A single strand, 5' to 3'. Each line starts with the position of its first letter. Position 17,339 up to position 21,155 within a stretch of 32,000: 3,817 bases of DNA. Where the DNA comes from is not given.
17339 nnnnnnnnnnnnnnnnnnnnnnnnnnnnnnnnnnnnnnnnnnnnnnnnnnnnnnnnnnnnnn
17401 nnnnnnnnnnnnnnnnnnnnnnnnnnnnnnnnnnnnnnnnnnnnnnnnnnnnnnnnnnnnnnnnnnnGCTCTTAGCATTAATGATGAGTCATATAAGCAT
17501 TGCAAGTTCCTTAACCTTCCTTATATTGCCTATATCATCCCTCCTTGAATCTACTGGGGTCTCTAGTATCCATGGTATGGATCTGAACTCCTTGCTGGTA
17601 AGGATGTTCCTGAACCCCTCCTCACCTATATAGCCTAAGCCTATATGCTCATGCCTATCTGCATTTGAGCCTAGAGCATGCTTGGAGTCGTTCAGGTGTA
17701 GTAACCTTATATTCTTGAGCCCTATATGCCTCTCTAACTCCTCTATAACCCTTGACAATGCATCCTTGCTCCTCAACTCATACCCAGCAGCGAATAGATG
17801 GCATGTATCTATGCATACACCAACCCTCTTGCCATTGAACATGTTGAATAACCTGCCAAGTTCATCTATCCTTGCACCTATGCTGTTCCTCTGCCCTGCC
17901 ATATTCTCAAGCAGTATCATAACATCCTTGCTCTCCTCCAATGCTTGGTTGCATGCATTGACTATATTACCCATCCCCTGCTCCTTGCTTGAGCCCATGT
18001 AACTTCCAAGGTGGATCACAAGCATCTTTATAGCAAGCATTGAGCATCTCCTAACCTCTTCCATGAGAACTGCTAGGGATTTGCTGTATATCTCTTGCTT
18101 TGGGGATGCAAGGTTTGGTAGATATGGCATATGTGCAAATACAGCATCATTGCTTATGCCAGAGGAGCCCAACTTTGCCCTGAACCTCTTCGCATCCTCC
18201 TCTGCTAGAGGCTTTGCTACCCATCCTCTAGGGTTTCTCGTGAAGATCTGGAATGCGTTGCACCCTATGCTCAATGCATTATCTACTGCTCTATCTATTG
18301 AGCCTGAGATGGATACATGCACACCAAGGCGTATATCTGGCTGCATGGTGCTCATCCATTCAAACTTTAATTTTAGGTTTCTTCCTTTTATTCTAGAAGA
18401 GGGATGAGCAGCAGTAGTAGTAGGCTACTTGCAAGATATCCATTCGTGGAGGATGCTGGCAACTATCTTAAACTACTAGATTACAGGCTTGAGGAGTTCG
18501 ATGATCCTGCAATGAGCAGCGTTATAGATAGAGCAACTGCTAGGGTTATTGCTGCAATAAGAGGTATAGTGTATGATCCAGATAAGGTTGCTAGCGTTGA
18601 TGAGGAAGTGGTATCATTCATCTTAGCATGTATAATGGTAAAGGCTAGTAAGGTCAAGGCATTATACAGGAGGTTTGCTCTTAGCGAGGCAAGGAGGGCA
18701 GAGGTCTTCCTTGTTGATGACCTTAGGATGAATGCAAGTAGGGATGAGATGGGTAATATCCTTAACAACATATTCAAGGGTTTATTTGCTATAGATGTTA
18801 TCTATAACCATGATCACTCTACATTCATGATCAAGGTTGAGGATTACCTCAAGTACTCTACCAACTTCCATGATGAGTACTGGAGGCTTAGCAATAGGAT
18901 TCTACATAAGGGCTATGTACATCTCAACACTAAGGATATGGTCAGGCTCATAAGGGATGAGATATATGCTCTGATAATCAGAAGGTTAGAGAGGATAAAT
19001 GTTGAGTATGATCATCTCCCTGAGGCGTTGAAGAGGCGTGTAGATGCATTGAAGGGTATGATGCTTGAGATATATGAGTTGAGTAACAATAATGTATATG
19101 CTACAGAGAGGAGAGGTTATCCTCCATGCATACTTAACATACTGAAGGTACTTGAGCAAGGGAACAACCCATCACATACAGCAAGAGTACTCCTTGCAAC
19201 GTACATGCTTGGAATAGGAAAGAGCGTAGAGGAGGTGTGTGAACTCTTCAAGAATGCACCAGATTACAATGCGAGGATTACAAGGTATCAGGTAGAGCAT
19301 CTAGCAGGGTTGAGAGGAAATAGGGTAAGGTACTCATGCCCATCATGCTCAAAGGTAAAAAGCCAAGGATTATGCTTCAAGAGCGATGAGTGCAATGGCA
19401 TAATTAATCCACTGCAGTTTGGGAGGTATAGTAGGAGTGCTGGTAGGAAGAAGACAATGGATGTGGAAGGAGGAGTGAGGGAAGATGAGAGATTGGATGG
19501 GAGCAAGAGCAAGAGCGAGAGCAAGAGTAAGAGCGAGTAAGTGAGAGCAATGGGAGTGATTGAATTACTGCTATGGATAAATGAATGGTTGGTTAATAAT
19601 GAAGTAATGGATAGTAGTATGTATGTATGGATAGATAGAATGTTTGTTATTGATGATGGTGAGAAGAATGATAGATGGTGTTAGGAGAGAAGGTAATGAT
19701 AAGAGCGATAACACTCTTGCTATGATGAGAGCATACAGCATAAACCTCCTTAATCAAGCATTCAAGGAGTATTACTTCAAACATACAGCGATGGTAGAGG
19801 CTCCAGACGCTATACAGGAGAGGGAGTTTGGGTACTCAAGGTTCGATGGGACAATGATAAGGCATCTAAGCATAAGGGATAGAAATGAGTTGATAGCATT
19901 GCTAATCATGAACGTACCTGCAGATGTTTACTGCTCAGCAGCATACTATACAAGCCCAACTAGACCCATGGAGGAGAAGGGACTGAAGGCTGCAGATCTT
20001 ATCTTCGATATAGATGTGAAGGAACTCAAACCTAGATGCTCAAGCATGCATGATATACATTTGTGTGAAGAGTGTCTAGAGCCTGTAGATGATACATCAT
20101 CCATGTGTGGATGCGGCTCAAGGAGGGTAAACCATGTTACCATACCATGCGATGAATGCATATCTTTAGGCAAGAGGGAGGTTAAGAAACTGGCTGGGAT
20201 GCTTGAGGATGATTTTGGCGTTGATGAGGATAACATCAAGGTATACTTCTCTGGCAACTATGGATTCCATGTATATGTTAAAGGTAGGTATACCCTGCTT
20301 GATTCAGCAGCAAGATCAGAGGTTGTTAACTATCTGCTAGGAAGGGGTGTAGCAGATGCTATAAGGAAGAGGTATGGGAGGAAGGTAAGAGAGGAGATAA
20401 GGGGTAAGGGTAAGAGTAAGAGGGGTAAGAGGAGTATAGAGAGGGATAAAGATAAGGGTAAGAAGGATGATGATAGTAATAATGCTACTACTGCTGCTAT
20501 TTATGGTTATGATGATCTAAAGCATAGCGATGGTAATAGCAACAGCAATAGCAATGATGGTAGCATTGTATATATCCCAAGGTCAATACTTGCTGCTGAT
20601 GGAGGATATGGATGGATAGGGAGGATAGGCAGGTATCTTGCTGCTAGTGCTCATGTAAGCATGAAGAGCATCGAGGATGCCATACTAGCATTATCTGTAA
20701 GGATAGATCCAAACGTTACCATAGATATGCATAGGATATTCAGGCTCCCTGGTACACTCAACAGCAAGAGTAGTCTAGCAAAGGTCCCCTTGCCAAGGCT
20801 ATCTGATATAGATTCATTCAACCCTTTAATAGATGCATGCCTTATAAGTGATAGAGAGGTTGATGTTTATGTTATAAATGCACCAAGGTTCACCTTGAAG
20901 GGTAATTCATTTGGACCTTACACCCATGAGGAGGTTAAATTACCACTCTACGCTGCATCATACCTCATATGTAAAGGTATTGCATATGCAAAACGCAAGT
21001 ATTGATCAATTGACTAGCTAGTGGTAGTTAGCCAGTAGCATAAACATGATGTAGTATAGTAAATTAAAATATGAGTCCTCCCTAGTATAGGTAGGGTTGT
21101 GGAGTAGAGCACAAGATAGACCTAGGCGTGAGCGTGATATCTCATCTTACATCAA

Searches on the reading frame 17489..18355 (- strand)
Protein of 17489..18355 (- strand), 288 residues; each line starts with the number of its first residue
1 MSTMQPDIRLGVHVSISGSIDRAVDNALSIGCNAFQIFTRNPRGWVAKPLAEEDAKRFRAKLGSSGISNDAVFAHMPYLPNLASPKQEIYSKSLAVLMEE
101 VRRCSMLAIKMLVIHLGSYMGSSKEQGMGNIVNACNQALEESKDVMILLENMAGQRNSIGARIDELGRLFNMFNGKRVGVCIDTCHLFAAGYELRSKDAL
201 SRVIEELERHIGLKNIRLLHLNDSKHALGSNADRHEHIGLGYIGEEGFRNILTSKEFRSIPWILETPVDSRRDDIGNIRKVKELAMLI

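Call 32: search_protein_families(library=pfam, proteins=[window:17489-18355:-], max_evalue=0.001)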
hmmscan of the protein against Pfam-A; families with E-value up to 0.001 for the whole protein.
window:17489-18355:- (288 aa): 1 family
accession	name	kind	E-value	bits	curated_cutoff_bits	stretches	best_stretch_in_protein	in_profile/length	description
PF01261.30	AP_endonuc_2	-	7.5e-49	167.1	31.1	1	24-273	1-234/249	Xylose isomerase-like TIM barrel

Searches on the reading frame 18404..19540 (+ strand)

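Call 32: search_protein_families(library=pfam, proteins=[window:18404-19540:+], max_evalue=0.001)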
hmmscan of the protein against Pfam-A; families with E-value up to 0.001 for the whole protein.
window:18404-19540:+ (378 aa): 1 family
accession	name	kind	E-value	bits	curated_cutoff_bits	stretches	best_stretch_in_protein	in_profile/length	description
PF04104.19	DNA_primase_lrg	-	1.2e-31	110.5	22.4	1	141-327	3-208/266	Eukaryotic and archaeal DNA primase, large subunit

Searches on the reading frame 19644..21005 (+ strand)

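Call 32: search_protein_families(library=pfam, proteins=[window:19644-21005:+], max_evalue=0.001)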
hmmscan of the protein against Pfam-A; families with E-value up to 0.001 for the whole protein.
window:19644-21005:+ (453 aa): 1 family
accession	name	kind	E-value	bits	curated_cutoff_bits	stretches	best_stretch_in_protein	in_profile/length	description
PF01896.25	DNA_primase_S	-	3.7e-15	57.1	26.8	1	169-383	17-161/163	DNA primase small subunit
